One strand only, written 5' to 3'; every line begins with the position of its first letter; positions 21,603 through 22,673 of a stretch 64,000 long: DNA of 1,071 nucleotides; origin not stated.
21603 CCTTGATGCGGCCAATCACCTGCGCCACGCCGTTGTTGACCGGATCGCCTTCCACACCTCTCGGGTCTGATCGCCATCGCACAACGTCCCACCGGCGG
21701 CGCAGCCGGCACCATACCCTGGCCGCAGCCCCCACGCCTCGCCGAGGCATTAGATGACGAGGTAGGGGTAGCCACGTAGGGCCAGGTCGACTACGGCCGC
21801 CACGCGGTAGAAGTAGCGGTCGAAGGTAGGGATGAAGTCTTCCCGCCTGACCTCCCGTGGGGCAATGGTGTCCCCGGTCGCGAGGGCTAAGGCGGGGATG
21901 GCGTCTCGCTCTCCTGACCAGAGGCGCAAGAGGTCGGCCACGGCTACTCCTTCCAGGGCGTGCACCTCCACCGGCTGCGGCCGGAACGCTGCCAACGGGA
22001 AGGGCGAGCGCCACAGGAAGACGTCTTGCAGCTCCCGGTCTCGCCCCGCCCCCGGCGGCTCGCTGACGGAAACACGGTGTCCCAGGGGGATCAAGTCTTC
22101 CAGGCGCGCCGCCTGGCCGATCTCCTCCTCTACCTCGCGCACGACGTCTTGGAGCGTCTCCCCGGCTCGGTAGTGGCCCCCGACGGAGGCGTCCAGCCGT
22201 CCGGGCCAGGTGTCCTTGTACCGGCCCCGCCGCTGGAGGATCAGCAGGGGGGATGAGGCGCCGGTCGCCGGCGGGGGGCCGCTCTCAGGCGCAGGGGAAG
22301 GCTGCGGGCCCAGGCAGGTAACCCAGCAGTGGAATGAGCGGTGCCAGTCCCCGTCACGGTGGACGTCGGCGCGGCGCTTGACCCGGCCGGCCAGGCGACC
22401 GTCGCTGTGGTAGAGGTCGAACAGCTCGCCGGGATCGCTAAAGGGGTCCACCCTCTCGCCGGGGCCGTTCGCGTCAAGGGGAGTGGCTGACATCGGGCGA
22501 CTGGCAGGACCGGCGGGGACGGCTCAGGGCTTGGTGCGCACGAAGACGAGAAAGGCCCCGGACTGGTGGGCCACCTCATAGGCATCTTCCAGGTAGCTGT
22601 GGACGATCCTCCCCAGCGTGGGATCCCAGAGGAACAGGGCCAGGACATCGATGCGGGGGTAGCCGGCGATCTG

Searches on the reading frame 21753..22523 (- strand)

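Call 25: search_protein_families(library=pfam, proteins=[window:21753-22523:-], max_evalue=0.001)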
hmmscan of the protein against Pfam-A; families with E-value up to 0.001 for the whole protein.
window:21753-22523:- (257 aa): 1 family
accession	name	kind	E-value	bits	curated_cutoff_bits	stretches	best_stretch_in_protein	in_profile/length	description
PF00293.34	NUDIX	-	5.1e-09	36.7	21.1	1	93-210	17-132/134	NUDIX domain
